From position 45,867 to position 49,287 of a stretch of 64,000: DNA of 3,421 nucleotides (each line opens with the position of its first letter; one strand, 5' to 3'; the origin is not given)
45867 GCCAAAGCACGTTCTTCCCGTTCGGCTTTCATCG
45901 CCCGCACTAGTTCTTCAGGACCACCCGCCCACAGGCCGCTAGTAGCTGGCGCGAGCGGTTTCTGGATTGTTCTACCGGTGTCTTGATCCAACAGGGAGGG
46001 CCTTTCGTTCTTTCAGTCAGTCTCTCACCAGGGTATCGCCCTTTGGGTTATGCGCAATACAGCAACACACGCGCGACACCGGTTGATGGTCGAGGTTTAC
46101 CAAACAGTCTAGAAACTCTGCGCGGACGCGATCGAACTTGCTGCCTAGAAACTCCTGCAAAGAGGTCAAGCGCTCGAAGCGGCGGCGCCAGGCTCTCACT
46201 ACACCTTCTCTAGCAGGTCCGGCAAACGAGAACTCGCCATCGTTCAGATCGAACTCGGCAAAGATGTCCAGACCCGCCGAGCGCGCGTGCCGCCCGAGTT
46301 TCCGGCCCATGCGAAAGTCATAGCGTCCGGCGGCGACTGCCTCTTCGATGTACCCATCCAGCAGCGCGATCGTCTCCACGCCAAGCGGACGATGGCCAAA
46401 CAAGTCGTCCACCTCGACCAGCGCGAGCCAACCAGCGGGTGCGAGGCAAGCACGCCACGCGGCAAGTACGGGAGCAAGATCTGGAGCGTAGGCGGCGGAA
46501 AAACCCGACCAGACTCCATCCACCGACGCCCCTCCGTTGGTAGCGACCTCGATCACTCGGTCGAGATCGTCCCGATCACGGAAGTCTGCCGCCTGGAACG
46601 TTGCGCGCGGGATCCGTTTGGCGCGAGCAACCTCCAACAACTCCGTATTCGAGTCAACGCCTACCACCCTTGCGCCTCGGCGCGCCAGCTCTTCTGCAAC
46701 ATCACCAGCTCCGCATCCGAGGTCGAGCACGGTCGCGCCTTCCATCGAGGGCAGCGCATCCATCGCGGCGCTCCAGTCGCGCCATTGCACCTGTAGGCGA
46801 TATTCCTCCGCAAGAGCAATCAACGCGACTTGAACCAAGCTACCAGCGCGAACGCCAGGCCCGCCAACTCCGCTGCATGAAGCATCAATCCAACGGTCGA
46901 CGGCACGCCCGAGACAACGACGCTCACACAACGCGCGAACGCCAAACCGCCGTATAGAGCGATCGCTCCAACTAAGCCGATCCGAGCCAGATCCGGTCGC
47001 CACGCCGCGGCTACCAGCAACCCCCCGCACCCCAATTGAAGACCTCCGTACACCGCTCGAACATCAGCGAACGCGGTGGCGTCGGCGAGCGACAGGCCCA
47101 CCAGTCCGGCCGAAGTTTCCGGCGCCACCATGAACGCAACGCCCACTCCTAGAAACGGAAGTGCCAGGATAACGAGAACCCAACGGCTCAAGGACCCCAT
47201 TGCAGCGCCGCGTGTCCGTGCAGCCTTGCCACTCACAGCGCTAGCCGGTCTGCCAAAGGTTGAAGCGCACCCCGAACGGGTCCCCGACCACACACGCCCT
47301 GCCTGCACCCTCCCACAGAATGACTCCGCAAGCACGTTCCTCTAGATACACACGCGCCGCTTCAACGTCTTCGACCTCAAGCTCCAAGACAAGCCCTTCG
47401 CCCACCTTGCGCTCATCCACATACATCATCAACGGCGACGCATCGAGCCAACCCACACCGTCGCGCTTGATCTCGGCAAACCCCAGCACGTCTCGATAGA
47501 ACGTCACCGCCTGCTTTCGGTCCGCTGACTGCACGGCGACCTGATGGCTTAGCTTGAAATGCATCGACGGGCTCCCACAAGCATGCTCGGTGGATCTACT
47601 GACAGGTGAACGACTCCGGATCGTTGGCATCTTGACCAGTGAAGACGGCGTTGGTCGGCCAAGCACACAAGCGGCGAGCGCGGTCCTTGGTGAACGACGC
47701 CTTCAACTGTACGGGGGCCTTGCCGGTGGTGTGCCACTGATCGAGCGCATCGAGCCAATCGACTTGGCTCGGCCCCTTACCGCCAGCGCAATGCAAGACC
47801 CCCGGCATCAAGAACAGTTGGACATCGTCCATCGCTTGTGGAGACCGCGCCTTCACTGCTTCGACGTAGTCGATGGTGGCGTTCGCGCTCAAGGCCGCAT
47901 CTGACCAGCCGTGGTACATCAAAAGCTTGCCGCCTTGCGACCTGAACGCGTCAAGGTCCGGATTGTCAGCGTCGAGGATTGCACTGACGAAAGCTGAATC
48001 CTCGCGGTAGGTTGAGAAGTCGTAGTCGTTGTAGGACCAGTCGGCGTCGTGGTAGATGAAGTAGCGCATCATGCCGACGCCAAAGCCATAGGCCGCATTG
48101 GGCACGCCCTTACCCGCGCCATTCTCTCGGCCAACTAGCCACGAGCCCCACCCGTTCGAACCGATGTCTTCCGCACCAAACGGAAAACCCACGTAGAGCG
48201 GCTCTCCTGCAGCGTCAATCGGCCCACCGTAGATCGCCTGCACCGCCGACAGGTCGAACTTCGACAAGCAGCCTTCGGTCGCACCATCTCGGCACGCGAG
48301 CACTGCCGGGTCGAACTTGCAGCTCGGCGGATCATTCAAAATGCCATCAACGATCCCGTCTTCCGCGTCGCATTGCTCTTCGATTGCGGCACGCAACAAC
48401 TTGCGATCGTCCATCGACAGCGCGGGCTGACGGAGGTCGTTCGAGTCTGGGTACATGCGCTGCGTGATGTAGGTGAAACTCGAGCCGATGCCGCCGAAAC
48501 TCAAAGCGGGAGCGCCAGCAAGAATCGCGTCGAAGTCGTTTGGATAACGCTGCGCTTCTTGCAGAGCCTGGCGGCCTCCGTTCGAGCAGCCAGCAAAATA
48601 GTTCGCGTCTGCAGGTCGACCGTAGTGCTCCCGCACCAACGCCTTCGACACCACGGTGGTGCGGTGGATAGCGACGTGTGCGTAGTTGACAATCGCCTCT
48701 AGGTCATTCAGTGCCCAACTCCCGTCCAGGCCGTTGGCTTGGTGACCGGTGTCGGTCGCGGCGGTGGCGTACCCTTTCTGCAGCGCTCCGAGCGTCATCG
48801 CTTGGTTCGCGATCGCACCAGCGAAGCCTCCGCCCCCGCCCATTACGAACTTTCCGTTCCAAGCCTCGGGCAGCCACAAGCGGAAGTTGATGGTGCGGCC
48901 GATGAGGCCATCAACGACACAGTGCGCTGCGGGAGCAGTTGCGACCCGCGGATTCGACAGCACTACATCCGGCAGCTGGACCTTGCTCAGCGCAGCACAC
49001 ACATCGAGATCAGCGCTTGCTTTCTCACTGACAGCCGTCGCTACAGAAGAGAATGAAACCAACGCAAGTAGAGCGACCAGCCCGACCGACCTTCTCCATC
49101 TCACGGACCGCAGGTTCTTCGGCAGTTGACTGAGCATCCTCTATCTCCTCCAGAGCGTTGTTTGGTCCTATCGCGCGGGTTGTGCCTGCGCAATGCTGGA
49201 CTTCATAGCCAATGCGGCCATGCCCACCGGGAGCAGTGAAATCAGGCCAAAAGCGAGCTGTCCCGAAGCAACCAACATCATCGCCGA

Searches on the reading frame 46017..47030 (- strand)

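Call 49: search_protein_families(library=pfam, proteins=[window:46017-47030:-], max_evalue=0.00001)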
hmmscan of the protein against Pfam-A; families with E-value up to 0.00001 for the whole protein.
window:46017-47030:- (337 aa): 6 families
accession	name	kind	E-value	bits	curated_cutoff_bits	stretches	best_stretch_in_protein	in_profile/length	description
PF13649.12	Methyltransf_25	-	2.9e-13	50.8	27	1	101-200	1-97/97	Methyltransferase domain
PF08241.18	Methyltransf_11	-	1.8e-12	48.2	21.2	1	102-203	1-94/95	Methyltransferase domain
PF08242.18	Methyltransf_12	-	4.4e-11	43.8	30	1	102-202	1-98/98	Methyltransferase domain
PF13489.12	Methyltransf_23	-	3.6e-10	40.3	27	1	95-254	20-159/164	Methyltransferase domain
PF13847.12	Methyltransf_31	-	1.5e-09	38.1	27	1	97-206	3-111/145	Methyltransferase domain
PF01209.24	Ubie_methyltran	-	7.9e-06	25.8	20.1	0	82-206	34-153/233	ubiE/COQ5 methyltransferase family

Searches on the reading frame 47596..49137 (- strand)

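Call 49: search_protein_families(library=pfam, proteins=[window:47596-49137:-], max_evalue=0.00001)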
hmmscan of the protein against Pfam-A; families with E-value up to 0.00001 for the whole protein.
window:47596-49137:- (513 aa): 1 family
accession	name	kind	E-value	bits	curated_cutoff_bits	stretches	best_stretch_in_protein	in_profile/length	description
PF07519.17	Tannase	-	2.7e-105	353.5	29.8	1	82-512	19-489/490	Tannase and feruloyl esterase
